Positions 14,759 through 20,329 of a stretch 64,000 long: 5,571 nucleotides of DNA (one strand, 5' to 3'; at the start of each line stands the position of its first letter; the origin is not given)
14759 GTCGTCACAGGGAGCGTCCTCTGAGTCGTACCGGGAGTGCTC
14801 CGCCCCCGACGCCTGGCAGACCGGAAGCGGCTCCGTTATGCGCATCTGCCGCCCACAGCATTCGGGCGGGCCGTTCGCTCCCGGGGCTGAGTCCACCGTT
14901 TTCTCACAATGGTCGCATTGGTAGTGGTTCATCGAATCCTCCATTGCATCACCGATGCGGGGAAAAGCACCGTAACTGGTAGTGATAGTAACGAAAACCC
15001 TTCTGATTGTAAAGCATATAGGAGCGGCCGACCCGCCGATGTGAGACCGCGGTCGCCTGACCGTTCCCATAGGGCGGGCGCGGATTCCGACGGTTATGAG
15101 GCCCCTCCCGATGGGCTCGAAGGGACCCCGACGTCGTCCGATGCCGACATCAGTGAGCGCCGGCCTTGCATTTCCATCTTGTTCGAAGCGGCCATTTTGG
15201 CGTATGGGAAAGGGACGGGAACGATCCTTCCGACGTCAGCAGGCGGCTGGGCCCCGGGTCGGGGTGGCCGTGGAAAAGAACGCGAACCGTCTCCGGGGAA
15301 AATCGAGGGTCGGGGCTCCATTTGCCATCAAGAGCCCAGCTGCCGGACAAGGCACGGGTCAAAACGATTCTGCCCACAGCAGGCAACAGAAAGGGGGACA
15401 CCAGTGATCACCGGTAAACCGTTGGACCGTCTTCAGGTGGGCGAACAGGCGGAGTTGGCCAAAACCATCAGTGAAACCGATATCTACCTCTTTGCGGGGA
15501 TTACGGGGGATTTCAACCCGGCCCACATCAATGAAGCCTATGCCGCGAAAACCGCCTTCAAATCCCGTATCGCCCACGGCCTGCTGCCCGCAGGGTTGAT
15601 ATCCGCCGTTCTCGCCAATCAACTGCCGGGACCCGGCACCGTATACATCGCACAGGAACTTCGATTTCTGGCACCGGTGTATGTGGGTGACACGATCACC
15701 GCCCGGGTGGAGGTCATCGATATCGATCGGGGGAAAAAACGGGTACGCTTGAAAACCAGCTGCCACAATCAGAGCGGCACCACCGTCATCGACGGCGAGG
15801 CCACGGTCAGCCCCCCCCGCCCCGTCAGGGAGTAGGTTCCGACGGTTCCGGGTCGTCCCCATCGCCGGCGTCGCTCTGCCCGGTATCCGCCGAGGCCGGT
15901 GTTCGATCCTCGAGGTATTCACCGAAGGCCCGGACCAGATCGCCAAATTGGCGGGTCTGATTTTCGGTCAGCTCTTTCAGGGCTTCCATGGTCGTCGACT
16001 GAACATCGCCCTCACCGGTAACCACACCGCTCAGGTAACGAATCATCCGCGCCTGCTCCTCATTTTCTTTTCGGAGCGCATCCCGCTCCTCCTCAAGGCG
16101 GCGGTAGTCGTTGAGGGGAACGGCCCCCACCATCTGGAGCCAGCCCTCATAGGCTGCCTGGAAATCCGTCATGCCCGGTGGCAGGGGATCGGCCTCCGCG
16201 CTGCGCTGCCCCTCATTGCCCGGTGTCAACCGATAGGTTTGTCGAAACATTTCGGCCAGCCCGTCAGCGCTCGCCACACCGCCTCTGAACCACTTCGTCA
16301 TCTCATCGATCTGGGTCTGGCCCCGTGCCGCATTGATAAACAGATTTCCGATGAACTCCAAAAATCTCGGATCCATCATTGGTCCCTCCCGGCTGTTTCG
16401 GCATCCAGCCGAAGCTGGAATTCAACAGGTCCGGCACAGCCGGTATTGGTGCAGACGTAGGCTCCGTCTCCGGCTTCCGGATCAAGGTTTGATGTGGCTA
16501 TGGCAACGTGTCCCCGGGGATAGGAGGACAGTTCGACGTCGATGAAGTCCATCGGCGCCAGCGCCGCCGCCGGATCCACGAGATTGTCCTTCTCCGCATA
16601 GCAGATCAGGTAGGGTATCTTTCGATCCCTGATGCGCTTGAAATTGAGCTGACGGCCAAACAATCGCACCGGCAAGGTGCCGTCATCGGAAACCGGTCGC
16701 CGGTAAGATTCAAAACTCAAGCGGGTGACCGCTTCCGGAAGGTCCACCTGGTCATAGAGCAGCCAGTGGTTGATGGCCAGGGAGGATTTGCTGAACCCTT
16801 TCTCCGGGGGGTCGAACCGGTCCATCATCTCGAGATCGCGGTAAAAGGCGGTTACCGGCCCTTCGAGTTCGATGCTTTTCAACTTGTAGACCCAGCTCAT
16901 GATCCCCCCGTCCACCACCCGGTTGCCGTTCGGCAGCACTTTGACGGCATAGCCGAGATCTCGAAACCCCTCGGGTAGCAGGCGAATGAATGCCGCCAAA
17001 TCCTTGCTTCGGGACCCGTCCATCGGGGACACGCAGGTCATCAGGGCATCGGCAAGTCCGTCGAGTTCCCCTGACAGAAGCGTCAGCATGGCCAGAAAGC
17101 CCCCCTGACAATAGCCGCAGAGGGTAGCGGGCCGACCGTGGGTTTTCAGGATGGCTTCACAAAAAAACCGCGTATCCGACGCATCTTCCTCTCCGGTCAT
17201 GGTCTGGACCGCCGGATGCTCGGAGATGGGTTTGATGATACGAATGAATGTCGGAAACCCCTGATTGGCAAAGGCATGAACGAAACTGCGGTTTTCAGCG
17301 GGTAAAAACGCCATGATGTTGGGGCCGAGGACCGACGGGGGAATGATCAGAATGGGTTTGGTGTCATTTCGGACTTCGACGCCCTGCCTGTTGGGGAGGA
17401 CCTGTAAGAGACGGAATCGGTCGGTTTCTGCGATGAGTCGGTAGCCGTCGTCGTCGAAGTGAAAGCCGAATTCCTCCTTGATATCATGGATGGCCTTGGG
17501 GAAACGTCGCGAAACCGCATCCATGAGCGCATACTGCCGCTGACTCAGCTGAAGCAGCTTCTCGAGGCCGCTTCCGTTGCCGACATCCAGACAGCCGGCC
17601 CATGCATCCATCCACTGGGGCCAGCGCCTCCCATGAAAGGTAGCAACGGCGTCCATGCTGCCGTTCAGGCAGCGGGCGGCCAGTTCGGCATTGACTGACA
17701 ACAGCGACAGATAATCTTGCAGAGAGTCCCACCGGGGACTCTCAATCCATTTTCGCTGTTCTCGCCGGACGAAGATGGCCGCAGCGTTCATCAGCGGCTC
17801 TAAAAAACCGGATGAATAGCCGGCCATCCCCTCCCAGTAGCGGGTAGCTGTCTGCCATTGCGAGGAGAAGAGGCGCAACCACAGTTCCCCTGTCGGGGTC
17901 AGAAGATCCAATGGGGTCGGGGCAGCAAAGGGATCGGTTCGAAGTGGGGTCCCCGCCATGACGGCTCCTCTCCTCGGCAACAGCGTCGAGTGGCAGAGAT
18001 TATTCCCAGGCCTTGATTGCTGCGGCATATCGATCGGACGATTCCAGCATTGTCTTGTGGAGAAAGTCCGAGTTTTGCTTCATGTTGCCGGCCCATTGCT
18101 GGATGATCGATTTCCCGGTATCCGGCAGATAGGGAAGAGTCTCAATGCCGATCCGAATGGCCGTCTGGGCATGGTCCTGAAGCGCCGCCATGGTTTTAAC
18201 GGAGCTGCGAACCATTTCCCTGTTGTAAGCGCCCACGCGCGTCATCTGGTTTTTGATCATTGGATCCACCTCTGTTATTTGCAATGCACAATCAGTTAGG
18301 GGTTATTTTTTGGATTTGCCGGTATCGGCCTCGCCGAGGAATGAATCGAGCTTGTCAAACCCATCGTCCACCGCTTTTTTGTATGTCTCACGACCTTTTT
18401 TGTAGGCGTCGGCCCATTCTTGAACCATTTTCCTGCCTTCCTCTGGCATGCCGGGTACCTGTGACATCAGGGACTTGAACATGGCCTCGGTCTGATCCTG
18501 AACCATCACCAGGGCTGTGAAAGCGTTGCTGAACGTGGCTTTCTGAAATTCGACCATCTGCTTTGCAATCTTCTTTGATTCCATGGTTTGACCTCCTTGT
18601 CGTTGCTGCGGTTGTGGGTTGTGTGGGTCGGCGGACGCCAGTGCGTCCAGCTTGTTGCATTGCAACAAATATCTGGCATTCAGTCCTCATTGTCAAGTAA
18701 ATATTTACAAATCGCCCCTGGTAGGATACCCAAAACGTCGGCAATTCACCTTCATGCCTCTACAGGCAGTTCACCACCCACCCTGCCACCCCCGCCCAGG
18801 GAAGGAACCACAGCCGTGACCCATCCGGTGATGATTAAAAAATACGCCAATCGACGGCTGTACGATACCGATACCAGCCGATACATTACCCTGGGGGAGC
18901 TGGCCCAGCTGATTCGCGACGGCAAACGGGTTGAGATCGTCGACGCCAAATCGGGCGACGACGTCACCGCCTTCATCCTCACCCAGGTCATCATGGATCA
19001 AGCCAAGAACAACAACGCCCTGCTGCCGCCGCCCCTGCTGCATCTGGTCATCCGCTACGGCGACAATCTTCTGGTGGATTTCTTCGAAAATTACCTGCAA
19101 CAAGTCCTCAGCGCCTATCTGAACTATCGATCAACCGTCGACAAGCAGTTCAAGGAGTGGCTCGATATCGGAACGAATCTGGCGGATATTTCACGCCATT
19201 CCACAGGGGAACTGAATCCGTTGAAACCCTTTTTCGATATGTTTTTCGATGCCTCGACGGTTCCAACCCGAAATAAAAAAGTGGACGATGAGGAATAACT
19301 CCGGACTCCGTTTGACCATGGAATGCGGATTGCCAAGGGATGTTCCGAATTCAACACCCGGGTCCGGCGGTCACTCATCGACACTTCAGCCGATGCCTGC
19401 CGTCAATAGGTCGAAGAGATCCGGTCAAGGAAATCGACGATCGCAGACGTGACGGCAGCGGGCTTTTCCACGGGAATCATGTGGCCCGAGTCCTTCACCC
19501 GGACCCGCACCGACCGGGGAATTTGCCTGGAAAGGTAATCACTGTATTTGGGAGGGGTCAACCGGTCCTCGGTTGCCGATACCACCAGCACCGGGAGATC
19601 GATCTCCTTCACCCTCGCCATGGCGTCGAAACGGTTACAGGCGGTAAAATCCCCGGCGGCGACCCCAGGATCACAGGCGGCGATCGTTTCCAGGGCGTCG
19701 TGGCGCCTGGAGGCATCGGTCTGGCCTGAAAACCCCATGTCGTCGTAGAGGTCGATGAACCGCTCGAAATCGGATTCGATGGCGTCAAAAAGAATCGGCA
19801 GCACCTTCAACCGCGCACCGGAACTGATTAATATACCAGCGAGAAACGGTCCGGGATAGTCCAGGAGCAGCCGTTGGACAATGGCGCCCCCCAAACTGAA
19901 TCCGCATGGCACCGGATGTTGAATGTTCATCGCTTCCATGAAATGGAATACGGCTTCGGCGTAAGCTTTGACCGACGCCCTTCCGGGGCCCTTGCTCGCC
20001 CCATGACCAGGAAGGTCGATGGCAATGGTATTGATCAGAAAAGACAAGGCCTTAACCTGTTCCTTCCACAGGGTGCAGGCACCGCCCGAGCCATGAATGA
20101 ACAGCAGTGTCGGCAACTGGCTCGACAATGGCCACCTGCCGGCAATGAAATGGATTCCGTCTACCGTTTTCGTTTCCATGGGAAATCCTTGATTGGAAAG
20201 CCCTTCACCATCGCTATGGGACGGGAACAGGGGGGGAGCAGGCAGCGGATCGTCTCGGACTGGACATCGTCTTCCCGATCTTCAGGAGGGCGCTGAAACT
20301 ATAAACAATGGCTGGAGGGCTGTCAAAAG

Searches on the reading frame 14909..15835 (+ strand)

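Call 3: search_protein_families(library=pfam, proteins=[window:14909-15835:+])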
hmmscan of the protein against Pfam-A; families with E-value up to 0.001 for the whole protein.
window:14909-15835:+ (308 aa): 2 families
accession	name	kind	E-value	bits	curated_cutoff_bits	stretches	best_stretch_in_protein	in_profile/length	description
PF01575.25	MaoC_dehydratas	-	1.3e-24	86.6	27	1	181-280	12-112/123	MaoC like domain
PF13452.11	FAS1_DH_region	-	3.8e-08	34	22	1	181-295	8-131/132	FAS1-like, dehydratase domain region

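Call 4: search_protein_families(library=ncbifam, proteins=[window:14909-15835:+])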
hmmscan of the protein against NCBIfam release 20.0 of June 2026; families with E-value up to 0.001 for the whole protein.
window:14909-15835:+ (308 aa): 4 families
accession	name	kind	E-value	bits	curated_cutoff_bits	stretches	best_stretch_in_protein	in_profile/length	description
NF006045.0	PRK08190.1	subfamily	1e-43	149.9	282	1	166-304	5-143/467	bifunctional enoyl-CoA hydratase/phosphate acetyltransferase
TIGR02278.1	PaaN-DH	equivalog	8.5e-14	50.7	562.8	1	169-293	522-653/664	phenylacetic acid degradation bifunctional protein PaaZ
NF040620.1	fused_HadA_HadB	exception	5.6e-12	45.8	350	1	156-269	180-293/329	fused (3R)-hydroxyacyl-ACP dehydratase subunits HadA/HadB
NF010246.0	PRK13693.1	equivalog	1.5e-09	38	203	1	174-269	8-108/142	(3R)-hydroxyacyl-ACP dehydratase subunit HadB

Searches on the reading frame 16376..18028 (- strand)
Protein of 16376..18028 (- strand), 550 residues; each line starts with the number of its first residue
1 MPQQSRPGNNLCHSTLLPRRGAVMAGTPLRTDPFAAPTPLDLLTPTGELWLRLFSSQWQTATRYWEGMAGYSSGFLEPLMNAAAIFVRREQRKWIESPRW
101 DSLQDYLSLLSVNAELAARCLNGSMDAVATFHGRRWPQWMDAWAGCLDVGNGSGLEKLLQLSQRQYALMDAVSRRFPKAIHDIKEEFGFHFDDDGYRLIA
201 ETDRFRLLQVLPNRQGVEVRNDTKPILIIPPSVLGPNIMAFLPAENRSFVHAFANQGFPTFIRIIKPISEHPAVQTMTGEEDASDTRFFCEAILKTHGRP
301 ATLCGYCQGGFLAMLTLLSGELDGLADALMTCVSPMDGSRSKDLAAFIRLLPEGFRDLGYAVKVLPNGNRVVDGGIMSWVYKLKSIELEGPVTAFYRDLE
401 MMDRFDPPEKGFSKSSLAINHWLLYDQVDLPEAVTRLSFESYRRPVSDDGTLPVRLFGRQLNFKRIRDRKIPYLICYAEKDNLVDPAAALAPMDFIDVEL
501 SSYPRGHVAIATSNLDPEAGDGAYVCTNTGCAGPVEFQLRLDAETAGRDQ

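Call 3: search_protein_families(library=pfam, proteins=[window:16376-18028:-])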
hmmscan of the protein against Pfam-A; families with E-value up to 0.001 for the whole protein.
window:16376-18028:- (550 aa): 0 families

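Call 4: search_protein_families(library=ncbifam, proteins=[window:16376-18028:-])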
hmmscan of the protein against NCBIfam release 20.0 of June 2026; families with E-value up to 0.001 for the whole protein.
window:16376-18028:- (550 aa): 1 family
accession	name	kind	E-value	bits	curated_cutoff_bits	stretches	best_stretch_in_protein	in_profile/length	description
TIGR01836.1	PHA_synth_III_C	subfamily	1.4e-08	34.1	365.3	1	175-514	18-333/350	class III poly(R)-hydroxyalkanoic acid synthase subunit PhaC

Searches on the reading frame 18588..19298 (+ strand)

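Call 9: search_protein_families(library=pfam, proteins=[window:18588-19298:+])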
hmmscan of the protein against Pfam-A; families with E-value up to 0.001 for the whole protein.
window:18588-19298:+ (236 aa): 1 family
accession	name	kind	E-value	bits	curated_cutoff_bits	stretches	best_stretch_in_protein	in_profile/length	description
PF07879.16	PHB_acc_N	-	8.2e-28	96.7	25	1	82-141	1-60/61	PHB/PHA accumulation regulator DNA-binding domain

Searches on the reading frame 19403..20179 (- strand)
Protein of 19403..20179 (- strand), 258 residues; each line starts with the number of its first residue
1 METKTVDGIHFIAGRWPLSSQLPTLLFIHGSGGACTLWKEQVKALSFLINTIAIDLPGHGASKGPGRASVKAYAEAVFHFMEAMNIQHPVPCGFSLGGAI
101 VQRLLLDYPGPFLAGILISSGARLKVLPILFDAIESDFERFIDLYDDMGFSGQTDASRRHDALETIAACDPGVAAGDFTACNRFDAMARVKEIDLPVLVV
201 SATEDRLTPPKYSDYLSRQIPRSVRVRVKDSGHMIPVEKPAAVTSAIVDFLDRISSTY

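Call 9: search_protein_families(library=pfam, proteins=[window:19403-20179:-])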
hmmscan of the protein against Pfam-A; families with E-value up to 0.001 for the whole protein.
window:19403-20179:- (258 aa): 5 families
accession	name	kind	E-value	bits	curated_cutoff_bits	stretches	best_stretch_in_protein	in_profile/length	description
PF00561.26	Abhydrolase_1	-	4.5e-23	82.6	25.8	1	23-240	1-245/245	alpha/beta hydrolase fold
PF12697.13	Abhydrolase_6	-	7.8e-22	79.4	26.3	1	25-244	1-215/217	Alpha/beta hydrolase family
PF12146.15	Hydrolase_4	-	1.3e-13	51.3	27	1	24-227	6-225/239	Serine aminopeptidase, S33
PF08386.16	Abhydrolase_4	-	1.4e-06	28.8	21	1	194-252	34-92/103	TAP-like protein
PF03959.19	FSH1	-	3.9e-05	23.9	21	0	175-241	141-207/211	Serine hydrolase (FSH1)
